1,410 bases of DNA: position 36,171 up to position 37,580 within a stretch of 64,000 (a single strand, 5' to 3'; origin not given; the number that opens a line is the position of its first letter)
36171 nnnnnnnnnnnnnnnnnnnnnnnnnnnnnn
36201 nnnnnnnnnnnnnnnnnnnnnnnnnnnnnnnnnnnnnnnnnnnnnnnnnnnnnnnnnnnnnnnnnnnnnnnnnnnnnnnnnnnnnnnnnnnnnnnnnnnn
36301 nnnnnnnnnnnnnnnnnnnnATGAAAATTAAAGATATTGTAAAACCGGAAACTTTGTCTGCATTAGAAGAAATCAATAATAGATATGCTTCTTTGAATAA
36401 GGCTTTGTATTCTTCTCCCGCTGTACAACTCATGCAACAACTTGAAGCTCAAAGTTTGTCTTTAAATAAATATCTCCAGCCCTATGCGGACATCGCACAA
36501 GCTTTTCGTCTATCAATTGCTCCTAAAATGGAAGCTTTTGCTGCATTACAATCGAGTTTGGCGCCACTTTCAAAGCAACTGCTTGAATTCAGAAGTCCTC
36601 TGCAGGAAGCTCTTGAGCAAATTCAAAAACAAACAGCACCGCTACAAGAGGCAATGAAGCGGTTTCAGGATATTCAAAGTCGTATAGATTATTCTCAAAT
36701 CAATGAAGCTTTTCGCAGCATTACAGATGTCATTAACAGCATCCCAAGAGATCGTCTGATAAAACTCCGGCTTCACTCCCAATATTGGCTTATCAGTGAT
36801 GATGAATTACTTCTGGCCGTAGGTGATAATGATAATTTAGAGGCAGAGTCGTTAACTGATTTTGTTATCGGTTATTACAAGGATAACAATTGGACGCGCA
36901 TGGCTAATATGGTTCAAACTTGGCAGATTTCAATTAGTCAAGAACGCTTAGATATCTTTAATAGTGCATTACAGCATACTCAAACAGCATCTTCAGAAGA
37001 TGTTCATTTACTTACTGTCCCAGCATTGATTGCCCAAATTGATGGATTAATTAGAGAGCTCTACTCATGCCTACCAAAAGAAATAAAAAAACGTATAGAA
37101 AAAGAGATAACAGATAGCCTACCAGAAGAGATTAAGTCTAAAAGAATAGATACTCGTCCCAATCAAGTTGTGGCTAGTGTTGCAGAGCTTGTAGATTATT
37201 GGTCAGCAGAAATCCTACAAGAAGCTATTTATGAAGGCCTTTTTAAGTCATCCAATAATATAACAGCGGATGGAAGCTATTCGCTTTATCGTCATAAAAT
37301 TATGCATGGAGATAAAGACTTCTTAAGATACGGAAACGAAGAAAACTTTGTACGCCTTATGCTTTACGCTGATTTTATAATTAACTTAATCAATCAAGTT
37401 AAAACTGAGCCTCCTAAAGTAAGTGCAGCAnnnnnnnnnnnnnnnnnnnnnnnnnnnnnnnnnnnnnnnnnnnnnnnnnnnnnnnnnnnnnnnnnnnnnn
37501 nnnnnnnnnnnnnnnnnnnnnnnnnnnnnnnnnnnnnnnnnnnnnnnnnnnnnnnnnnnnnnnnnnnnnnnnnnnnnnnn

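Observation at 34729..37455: hipB-hipA operon with a start/stop-overlapped third gene carrying a HEPN-like R-x4-H motif (candidate three-component toxin / abortive-infection module)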

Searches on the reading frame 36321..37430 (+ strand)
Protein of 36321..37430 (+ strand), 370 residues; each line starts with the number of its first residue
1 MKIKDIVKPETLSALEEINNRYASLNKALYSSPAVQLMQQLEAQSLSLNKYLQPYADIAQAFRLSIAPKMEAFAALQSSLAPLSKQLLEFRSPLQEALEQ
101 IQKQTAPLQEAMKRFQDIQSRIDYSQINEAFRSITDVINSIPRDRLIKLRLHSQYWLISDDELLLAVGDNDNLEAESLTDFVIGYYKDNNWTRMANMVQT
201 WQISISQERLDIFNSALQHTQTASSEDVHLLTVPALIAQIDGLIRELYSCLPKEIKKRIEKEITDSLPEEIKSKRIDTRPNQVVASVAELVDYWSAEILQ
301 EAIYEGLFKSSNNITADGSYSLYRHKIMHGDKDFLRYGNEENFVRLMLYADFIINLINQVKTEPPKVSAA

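Call 3: search_protein_families(library=pfam, proteins=[window:36321-37430:+], max_evalue=1)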
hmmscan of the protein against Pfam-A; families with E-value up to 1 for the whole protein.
window:36321-37430:+ (370 aa): 11 families
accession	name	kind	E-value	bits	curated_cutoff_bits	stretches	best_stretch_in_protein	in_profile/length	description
PF12296.13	HsbA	-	0.01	16.7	33.5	0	94-139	4-47/121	Hydrophobic surface binding protein A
PF06160.17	EzrA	-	0.049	12.3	39.6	1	15-140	77-205/557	Septation ring formation regulator, EzrA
PF03296.19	Pox_polyA_pol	-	0.062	13.6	22.6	1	296-354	34-94/148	Poxvirus poly(A) polymerase nucleotidyltransferase domain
PF23191.1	WH_MCM3_C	-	0.067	13.8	27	1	204-242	2-41/77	MCM3-like, winged helix domain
PF03732.24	Retrotrans_gag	-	0.072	13.8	24.1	1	92-129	47-84/97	Retrotransposon gag protein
PF01025.24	GrpE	-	0.098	12.8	25.8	1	75-143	8-76/165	GrpE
PF20656.2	MS_N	-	0.1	12.6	23.5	1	72-100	24-52/64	Malate synthase, N-terminal domain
PF07363.16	DUF1484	-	0.12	13.3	21.2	0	93-180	4-86/105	Protein of unknown function (DUF1484)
PF18735.6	HEPN_RiboL-PSP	-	0.14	12.5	28.4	1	254-361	93-186/191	RiboL-PSP-HEPN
PF04513.17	Baculo_PEP_C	-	0.19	12.2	38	1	75-140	17-78/140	Baculovirus polyhedron envelope protein, PEP, C terminus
PF02609.21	Exonuc_VII_S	-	0.35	11.4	24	0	94-116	8-30/52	Exonuclease VII small subunit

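Call 4: search_protein_families(library=padloc, proteins=[window:36321-37430:+], max_evalue=1)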
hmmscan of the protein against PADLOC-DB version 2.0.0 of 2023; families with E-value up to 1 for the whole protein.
window:36321-37430:+ (370 aa): 1 family
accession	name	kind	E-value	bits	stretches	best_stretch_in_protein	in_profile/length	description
PDLC03863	LmuB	-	0.49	7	1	39-149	202-305/610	-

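Call 5: search_protein_families(library=ncbifam, proteins=[window:36321-37430:+], max_evalue=1)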
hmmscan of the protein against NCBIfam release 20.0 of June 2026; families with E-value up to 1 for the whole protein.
window:36321-37430:+ (370 aa): 7 families
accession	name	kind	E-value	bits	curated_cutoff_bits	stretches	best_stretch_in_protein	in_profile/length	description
NF058675.1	RcGTA_tape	equivalog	0.011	15.5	220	1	37-140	6-103/220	RcGTA-type gene transfer agent tail tape measure protein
TIGR02168.1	SMC_prok_B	equivalog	0.037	11.7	567.35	1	39-123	333-417/1181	chromosome segregation protein SMC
TIGR00996.1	Mtu_fam_mce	paralog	0.044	13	140.5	1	35-105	219-289/291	MCE family protein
TIGR04069.1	ocin_ACP_rel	hypoth_equivalog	0.045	14.2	70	1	273-315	32-74/77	peptide maturation system acyl carrier-related protein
NF002825.0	PRK02999.1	equivalog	0.055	12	565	1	45-128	9-94/726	malate synthase G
TIGR04527.1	mycoplas_twoTM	subfamily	0.068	12.8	125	1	47-141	65-159/248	MG_279/MG_280 family protein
TIGR03324.1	alt_F1F0_F1_al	exception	0.1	11.3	750.5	1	54-150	374-476/497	alternate F1F0 ATPase, F1 subunit alpha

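Call 6: search_protein_families(library=phrogs, proteins=[window:36321-37430:+], max_evalue=1)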
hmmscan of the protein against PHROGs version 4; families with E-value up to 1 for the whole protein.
window:36321-37430:+ (370 aa): 4 families
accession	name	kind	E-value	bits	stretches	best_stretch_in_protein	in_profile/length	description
phrog_4809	-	unknown function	0.097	13.5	1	251-293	10-50/163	-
phrog_21926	-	unknown function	0.16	12.8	0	122-144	2-22/50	-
phrog_9529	-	unknown function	0.16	12.6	0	16-63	43-90/247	-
phrog_5105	-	unknown function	0.23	12.5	1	182-271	20-105/159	-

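Call 7: find_homologous_proteins(query=window:36321-37430:+, max_evalue=0.001)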
Query window:36321-37430:+ (370 aa): 21 proteins with E <= 0.001 among 3976 candidates.
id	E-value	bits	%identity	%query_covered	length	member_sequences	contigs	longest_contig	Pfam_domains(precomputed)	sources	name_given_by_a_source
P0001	6.3e-235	796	100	100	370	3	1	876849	-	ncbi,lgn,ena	-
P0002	1.6e-139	483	58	98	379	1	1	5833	-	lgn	-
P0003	3.6e-125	436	52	100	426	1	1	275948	-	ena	-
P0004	1.0e-121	424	55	96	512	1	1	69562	-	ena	-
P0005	3.5e-117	409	52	98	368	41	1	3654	-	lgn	-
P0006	6.5e-115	402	51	98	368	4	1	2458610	-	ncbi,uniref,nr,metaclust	ncbi:hypothetical protein [Micavibrio aeruginosavorus]|uniref:Uncharacterized protein n=1 Tax=Micavi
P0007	2.9e-114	400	49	98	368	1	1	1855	-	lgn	-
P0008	7.3e-114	398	51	98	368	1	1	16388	-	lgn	-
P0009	1.1e-113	398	50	98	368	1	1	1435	-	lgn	-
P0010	1.5e-109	384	47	98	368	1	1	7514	-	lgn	-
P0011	3.5e-107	377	51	91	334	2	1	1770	-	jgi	jgi:hypothetical protein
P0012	3.4e-103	363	48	96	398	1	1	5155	-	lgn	-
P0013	8.1e-97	342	59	71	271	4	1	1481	-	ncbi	ncbi:MAG: hypothetical protein DI586_11525, partial [Micavibrio aeruginosavorus]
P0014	7.8e-93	329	44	98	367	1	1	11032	-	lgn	-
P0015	2.6e-76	275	44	91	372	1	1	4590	-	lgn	-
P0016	6.7e-69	251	38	96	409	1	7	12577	-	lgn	-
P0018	1.9e-57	213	38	96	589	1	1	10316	-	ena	-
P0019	2.4e-32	131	30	76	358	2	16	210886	-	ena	-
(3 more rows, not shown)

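Call 11: find_encoding_contigs(protein=P0006, flank=6000, max_places=4)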
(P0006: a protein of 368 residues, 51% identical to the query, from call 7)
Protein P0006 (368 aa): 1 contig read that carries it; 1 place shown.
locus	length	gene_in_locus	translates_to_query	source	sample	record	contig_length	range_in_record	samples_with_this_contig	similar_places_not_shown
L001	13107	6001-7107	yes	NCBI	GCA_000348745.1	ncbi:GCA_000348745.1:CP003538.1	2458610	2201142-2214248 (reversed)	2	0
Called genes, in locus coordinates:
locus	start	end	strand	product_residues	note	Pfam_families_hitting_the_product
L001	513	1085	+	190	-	PF04542:Sigma70_r2 (weak), PF08281:Sigma70_r4_2 (faint)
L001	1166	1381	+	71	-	-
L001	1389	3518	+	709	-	PF13481:AAA_25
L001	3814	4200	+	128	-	PF19889:DUF6362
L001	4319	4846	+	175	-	PF21841:DUF6900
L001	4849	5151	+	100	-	-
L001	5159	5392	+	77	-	-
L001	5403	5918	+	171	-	-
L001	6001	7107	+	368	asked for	-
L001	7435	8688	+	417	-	PF02195:ParB_N, PF01555:N6_N4_Mtase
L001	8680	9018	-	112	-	PF11994:DUF3489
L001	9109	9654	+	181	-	-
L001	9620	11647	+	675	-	PF05876:GpA_ATPase, PF20454:GpA_nuclease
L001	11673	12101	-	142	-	PF20066:Glyoxalase_8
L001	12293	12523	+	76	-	PF02831:gpW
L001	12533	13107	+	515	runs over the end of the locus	PF05136:Phage_portal_2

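Call 12: find_encoding_contigs(protein=P0003, flank=6000, max_places=3)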
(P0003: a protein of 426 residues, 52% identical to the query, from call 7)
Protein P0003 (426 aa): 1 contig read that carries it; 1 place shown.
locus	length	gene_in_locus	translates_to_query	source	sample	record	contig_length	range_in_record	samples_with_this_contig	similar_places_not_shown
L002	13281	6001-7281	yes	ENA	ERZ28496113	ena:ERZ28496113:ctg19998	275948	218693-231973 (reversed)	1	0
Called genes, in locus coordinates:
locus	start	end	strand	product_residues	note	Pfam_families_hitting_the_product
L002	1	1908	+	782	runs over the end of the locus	PF14457:Prok-E2_A, PF00899:ThiF, PF14464:Prok-JAB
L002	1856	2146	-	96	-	-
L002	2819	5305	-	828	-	PF00270:DEAD, PF04851:ResIII, PF13307:Helicase_C_2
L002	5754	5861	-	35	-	-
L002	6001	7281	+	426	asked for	-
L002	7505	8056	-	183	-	PF00929:RNase_T (weak), PF16473:Rv2179c-like (weak)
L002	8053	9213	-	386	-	PF18178:Cap17-like_N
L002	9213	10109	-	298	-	PF00004:AAA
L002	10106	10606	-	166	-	PF18138:bacHORMA_1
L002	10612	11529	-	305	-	PF18144:SMODS, PF09249:tRNA_NucTransf2 (weak)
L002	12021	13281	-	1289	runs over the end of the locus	-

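Call 13: find_encoding_contigs(protein=P0004, flank=6000, max_places=3)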
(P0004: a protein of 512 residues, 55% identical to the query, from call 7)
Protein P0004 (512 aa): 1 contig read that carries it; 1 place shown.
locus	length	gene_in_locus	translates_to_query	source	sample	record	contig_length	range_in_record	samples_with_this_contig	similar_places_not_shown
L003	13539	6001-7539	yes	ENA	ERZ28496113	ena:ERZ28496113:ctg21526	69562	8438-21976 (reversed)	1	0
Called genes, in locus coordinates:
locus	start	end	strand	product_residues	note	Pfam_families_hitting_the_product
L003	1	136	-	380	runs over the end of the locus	PF02810:SEC-C (weak)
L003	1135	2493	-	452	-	PF00899:ThiF (faint), PF27312:BilD_N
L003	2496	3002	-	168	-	-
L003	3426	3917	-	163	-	PF27055:BilA_UBL_2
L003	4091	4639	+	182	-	-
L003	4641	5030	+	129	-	-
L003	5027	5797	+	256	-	PF06114:Peptidase_M78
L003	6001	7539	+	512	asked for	-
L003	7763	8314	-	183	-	PF00929:RNase_T (weak), PF16473:Rv2179c-like (weak)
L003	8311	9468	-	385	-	PF18178:Cap17-like_N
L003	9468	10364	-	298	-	PF00004:AAA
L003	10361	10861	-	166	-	PF18138:bacHORMA_1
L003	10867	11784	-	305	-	PF18144:SMODS (weak), PF09249:tRNA_NucTransf2 (weak)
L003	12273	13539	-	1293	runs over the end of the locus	-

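Call 14: find_encoding_contigs(protein=P0019, flank=6000, max_places=4)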
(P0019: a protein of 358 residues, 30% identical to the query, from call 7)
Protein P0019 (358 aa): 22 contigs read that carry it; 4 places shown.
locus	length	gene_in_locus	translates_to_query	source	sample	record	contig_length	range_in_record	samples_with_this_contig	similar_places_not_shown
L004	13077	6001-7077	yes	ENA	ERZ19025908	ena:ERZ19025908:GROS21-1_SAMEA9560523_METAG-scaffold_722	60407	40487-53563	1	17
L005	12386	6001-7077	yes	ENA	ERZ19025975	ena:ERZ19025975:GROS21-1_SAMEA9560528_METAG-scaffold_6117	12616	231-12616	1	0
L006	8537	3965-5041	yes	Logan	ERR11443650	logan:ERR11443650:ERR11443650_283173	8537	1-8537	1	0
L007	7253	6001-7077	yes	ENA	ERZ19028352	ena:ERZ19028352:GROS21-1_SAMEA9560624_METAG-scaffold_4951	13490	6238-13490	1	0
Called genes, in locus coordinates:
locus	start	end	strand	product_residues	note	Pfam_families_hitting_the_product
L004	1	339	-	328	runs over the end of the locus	PF13280:WYL, PF25583:WCX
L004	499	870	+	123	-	-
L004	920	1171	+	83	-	PF24698:DUF7662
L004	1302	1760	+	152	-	-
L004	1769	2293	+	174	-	-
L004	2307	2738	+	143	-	-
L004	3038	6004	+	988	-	PF00176:SNF2-rel_dom, PF00270:DEAD (weak), PF04851:ResIII, PF00271:Helicase_C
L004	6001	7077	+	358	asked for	-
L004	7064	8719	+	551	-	PF01555:N6_N4_Mtase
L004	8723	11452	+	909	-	PF04851:ResIII, PF18766:SWI2_SNF2 (weak)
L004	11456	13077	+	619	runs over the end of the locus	PF28082:ZorA-like_t1, PF01442:Apolipoprotein (faint), PF04513:Baculo_PEP_C (faint)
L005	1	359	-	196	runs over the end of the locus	?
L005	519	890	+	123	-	-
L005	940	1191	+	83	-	PF24698:DUF7662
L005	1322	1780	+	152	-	-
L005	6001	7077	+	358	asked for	-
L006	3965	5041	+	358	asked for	-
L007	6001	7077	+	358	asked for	-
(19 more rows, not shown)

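Call 15: find_encoding_contigs(protein=P0008, flank=6000, max_places=3)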
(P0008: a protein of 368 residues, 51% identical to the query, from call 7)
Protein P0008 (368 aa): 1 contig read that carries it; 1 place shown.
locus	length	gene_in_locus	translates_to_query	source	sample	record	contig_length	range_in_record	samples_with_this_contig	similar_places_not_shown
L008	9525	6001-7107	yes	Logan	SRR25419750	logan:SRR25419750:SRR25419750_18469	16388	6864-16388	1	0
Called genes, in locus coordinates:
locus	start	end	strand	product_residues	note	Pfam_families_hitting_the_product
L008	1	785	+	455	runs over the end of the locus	PF00239:Resolvase, PF07508:Recombinase, PF13408:Zn_ribbon_recom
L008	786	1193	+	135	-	-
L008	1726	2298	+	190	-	PF04542:Sigma70_r2 (weak), PF08281:Sigma70_r4_2 (weak)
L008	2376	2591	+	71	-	-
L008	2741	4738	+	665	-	PF13481:AAA_25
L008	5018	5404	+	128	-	PF19889:DUF6362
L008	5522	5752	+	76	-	-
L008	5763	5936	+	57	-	PF21841:DUF6900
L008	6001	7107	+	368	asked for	-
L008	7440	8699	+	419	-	-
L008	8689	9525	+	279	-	?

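Call 16: find_encoding_contigs(protein=P0014, flank=6000, max_places=3)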
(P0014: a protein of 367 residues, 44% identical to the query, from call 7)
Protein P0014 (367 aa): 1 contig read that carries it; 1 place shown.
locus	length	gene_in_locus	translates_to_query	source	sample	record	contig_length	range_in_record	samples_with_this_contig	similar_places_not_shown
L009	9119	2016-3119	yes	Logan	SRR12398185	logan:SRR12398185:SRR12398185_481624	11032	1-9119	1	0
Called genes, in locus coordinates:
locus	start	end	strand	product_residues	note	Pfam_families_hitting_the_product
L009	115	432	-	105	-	-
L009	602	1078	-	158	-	-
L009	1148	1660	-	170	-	PF00565:SNase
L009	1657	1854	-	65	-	-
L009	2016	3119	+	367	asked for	-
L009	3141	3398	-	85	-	-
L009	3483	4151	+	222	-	-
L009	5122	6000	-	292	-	-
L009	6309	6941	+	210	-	PF00239:Resolvase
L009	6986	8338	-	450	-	-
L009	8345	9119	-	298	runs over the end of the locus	PF01471:PG_binding_1, PF14373:Imm_superinfect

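Call 17: predict_structure(alignment_id=A1)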
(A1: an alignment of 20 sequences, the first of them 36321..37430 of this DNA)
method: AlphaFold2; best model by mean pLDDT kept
length: 370 residues; sequences in the alignment: 20
mean_pLDDT: 71.0   pTM: 0.59
mean pLDDT of the five models: 71.0, 67.7, 66.2, 66.0, 61.8
residues with pLDDT >= 90: 69; 70-90: 121; 50-70: 115; < 50: 65
segments of 3 or more residues with pLDDT < 50: 1-4, 22-38, 58-63, 66-70, 72-77, 79-95, 368-370
pLDDT, mean of each block of 10 residues (from residue 1): 49 61 45 48 57 50 47 48 44 49 63 63 61 61 68 79 80 73 90 93 91 93 84 91 93 88 83 78 88 84 81 58 71 70 93 92 59
secondary structure, 60 per line:
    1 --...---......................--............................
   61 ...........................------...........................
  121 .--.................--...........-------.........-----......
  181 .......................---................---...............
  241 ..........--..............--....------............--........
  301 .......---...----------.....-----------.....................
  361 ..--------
elements in order: H9-30 H33-87 H94-121 H124-140 H143-153 H161-169 H175-203 H207-222 H226-250 H253-266 H269-272 H279-290 H293-307 H324-328 H340-362

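Call 20: find_encoding_contigs(protein=P0016, flank=6000, max_places=4)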
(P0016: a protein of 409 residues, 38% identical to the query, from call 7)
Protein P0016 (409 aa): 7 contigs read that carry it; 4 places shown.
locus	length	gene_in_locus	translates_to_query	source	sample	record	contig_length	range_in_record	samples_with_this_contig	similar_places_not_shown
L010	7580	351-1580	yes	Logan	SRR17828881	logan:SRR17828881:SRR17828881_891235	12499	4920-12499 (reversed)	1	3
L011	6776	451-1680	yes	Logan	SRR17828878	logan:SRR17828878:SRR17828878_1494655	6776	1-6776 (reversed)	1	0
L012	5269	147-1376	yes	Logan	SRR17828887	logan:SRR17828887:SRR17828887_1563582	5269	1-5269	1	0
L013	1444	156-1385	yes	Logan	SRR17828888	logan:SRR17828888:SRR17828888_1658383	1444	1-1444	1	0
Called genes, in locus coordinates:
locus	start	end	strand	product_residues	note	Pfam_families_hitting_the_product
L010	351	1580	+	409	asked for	-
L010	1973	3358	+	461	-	PF01370:Epimerase (faint), PF05368:NmrA (weak), PF13460:NAD_binding_10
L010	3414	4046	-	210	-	PF06532:NrsF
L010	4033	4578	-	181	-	PF04542:Sigma70_r2, PF08281:Sigma70_r4_2, PF04545:Sigma70_r4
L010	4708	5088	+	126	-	PF08534:Redoxin (weak), PF00085:Thioredoxin, PF13098:Thioredoxin_2 (weak)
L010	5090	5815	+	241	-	PF02683:DsbD_TM, PF13386:DsbD_2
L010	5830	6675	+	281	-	-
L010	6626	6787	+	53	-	-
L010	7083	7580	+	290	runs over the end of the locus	-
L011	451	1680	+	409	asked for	-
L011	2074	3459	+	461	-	PF01370:Epimerase (faint), PF05368:NmrA (weak), PF13460:NAD_binding_10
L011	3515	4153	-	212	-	PF06532:NrsF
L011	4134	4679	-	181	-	PF04542:Sigma70_r2, PF08281:Sigma70_r4_2, PF04545:Sigma70_r4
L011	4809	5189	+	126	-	PF08534:Redoxin (weak), PF00085:Thioredoxin, PF13098:Thioredoxin_2 (weak)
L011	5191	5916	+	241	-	PF02683:DsbD_TM, PF13386:DsbD_2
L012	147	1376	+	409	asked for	-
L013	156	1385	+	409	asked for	-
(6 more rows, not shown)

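Call 21: find_encoding_contigs(protein=P0018, flank=6000, max_places=3)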
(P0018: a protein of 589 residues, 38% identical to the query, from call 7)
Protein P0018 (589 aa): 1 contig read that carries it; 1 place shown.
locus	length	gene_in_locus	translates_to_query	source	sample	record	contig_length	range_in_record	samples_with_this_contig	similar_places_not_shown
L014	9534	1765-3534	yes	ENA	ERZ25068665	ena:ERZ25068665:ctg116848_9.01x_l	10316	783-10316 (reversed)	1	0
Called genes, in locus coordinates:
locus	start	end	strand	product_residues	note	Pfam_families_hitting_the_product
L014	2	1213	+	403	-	?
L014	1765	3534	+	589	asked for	-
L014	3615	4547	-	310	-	-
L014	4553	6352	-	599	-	PF13589:HATPase_c_3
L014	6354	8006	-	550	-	PF00270:DEAD, PF04851:ResIII, PF18766:SWI2_SNF2 (weak), PF00271:Helicase_C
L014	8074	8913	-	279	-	PF01507:PAPS_reduct (weak)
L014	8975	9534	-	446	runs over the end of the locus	?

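Call 24: fold_search(model_id=the predicted structure, library=pdb)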
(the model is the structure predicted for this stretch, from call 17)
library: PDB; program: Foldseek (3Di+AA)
matches with E <= 10: 50; with E <= 0.001: 0
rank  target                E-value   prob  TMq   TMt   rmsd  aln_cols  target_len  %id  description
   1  9dtr_S                2.4e+00  0.04  0.10  0.07  32.4       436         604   13  Structure of the yeast post-catalytic P complex spliceosome at 2.3 Angstrom resolution (released 2024-12-25)
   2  5m0i_A                2.5e+00  0.08  0.15  0.22  15.3       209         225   12  Crystal structure of the nuclear complex with She2p and the ASH1 mRNA E3-localization element (released 2017-01-18)
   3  9cpa_k                3.7e+00  0.03  0.10  0.07  21.1       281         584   12  Structure of a Mammalian DHX29-bound 43S Pre-initiation Complex (released 2025-07-23)
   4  5jwf_B                4.0e+00  0.03  0.13  0.08  20.0       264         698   10  Crystal structure of Porphyromonas gingivalis DPP11 (released 2017-06-14)
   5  7f3u_A                4.4e+00  0.02  0.10  0.11  26.8       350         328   14  Cryo-EM structure of human TMEM120A in the CoASH-free state (released 2021-06-30)
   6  7f73_A                5.0e+00  0.06  0.13  0.16  25.2       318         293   12  Cryo-EM structure of human TMEM120B (released 2021-09-01)
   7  7arh_C                5.0e+00  0.04  0.11  0.10  15.9       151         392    9  LolCDE in complex with lipoprotein (released 2021-04-07)
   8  6vlt_H                5.0e+00  0.03  0.11  0.10  15.6       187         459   11  Crystal Structure of Human P450 2C9*2 Genetic Variant in Complex with Losartan (released 2020-09-30)
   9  7cmg_B                5.3e+00  0.03  0.12  0.10  18.6       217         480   12  The Structure of the periplasmic domain of PorM (released 2020-09-02)
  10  6jsj_A                5.3e+00  0.03  0.13  0.09  37.4       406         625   13  Structural analysis of a trimeric assembly of the mitochondrial dynamin-like GTPase Mgm1 (released 2020-02-19)
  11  7x8u                  5.5e+00  0.05  0.15  0.22  20.3       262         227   13  Crystal structure of the N-terminal Solanaceae domain of the Sw-5b NLR immune receptor (released 2023-03-22)
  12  5tib_A                5.5e+00  0.03  0.10  0.08  16.3       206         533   12  Gasdermin-B C-terminal domain containing the polymorphism residues Arg299:Ser306 fused to maltose binding protein (released 2017-02-01)
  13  6ivw_A                5.5e+00  0.01  0.10  0.12  25.1       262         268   15  Crystal structure of a bacterial Bestrophin homolog from Klebsiella pneumoniae with a mutation D269A (released 2019-11-13)
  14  6pzb                  5.8e+00  0.01  0.10  0.04  30.3       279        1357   13  Cryo-EM structure of the pancreatic beta-cell SUR1 Apo state (released 2019-08-14)
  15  2o7t                  6.1e+00  0.03  0.11  0.18  17.0       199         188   10  Crystal structure of a tetr family transcriptional regulator (ncgl1578, cgl1640) from corynebacterium glutamicum at 2.10 (released 2006-12-26)
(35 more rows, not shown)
